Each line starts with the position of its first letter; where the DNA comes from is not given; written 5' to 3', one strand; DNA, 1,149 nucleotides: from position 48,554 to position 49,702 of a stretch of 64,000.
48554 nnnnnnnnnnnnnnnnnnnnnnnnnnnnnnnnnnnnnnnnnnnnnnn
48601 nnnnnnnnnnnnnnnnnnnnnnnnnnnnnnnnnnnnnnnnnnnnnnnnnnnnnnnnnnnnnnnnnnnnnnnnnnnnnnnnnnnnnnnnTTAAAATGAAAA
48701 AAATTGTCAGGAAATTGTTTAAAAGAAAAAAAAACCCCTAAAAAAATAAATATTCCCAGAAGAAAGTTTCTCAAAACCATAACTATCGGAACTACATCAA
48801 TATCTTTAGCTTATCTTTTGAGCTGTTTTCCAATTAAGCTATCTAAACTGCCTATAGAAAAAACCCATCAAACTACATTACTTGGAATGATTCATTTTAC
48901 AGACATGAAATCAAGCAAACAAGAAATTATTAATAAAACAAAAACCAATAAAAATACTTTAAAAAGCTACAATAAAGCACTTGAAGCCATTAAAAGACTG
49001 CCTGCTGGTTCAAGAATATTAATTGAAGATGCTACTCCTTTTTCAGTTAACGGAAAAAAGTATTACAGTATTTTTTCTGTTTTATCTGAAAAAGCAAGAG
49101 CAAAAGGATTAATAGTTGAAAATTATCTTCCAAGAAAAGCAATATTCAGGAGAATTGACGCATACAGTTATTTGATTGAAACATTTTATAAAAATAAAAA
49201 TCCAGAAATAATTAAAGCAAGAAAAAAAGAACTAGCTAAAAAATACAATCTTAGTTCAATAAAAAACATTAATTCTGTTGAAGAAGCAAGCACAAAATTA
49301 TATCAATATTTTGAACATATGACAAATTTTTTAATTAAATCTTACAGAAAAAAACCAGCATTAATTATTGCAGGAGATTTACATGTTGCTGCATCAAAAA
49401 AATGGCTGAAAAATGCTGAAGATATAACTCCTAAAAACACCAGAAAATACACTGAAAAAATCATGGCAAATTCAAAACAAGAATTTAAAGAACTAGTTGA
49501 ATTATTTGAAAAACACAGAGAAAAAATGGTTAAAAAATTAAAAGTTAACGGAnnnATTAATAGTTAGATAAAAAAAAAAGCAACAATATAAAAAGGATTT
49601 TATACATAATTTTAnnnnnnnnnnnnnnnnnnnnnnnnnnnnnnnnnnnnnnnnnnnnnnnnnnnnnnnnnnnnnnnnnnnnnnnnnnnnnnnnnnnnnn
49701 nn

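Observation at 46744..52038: Bacterial MEP (non-mevalonate) isoprenoid pathway cluster dxr-ispD-(Tat lipoprotein)-ispF-dxs in a genome with archaeal hallmarks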

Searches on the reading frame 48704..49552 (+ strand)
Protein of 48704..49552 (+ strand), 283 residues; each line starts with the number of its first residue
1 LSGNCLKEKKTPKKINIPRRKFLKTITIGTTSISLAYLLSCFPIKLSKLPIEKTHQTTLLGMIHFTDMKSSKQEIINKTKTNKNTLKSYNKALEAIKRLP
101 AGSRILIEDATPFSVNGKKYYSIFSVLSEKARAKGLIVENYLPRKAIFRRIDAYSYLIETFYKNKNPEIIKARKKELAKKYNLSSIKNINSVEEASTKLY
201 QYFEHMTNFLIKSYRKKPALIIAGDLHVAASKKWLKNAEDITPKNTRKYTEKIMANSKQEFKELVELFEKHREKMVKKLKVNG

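Call 8: search_protein_families(library=ncbifam, proteins=[window:48704-49552:+])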
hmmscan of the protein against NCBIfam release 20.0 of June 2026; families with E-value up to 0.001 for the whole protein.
window:48704-49552:+ (283 aa): 0 families

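Call 9: search_protein_families(library=pfam, proteins=[window:48704-49552:+])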
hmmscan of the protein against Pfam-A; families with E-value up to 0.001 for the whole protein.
window:48704-49552:+ (283 aa): 0 families

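Call 41: search_protein_representatives(protein=window:48704-49552:+)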
Query: 283 residues. Proteins with E-value up to 0.001 (for the whole library): 7; up to 1e-10: 3; up to 1e-30: 2. The best 7 are listed.
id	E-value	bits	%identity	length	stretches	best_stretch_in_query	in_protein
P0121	6.3e-176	599.2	100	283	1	1-283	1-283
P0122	1.2e-31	126.5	35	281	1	19-279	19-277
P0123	1.5e-11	60.6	31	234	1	61-276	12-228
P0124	9.0e-09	51.6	27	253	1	53-280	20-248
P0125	2.3e-06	43.7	29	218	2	170-278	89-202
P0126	4.5e-06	42.7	26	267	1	85-278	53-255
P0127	7.6e-05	38.7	27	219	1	57-275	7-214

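Call 43: find_encoding_contigs(protein=P0121, flank=10000, max_places=4)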
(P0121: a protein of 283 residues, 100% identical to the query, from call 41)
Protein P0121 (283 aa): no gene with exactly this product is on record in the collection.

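Call 64: search_protein_families(library=pfam, alignment_id=A2, max_evalue=5)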
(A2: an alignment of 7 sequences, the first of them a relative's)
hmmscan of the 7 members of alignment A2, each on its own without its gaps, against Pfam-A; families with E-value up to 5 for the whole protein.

A. member 1, P0121 (283 aa): 2 families
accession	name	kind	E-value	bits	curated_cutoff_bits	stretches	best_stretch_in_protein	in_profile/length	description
PF00730.31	HhH-GPD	-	0.014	16.1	26.2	1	161-253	50-105/108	HhH-GPD superfamily base excision DNA repair protein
PF20668.2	DUF6815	-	0.24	12.7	28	1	231-281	18-68/105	Domain of unknown function (DUF6815)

B. families by the number of members that match (of 7 scanned): 7 families
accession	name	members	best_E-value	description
PF00730.31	HhH-GPD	1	0.014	HhH-GPD superfamily base excision DNA repair protein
PF19075.5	DUF5771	1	0.015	Family of unknown function (DUF5771)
PF02016.21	Peptidase_S66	1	0.019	LD-carboxypeptidase N-terminal domain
PF04214.18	DUF411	1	0.026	Protein of unknown function, DUF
PF18821.6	LPD7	1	0.044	Large polyvalent protein-associated domain 7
PF08906.16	T6SS_Tdi1_C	1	0.13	T6SS immunity protein Tdi1, C-terminal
PF20668.2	DUF6815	1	0.24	Domain of unknown function (DUF6815)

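Call 65: search_solved_structures(query=A2, max_evalue=10)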
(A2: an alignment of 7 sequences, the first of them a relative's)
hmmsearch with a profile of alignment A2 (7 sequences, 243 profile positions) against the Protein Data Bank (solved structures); distinct sequences matched with E-value up to 10: 1.
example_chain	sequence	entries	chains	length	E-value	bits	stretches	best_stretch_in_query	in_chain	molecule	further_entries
4mkm_A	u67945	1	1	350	0.38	13.3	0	25-73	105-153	Putative surface anchored protein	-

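Call 72: predict_structure(alignment_id=A2)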
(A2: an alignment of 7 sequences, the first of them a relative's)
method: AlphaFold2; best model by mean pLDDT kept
length: 283 residues; sequences in the alignment: 7
mean_pLDDT: 81.5   pTM: 0.75
mean pLDDT of the five models: 81.5, 81.4, 80.8, 78.9, 76.1
residues with pLDDT >= 90: 179; 70-90: 44; 50-70: 5; < 50: 55
segments of 3 or more residues with pLDDT < 50: 1-53
pLDDT, mean of each block of 10 residues (from residue 1): 30 38 39 42 42 72 87 94 93 97 95 85 95 97 81 93 94 95 94 95 94 93 95 90 91 91 95 87 45
secondary structure, 60 per line:
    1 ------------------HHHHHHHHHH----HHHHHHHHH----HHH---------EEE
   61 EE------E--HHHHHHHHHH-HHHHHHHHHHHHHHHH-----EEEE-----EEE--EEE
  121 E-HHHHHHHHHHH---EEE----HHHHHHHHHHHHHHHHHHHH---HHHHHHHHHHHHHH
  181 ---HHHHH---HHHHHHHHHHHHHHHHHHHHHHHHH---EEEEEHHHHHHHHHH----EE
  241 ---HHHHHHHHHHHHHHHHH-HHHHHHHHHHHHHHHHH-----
elements in order: H19-28 H33-41 E58-62 H72-81 H83-98 E104-107 E113-115 E118-121 H123-133 E137-139 H144-163 H167-180 H184-188 H192-216 E220-224 H225-234 H244-260 H262-278
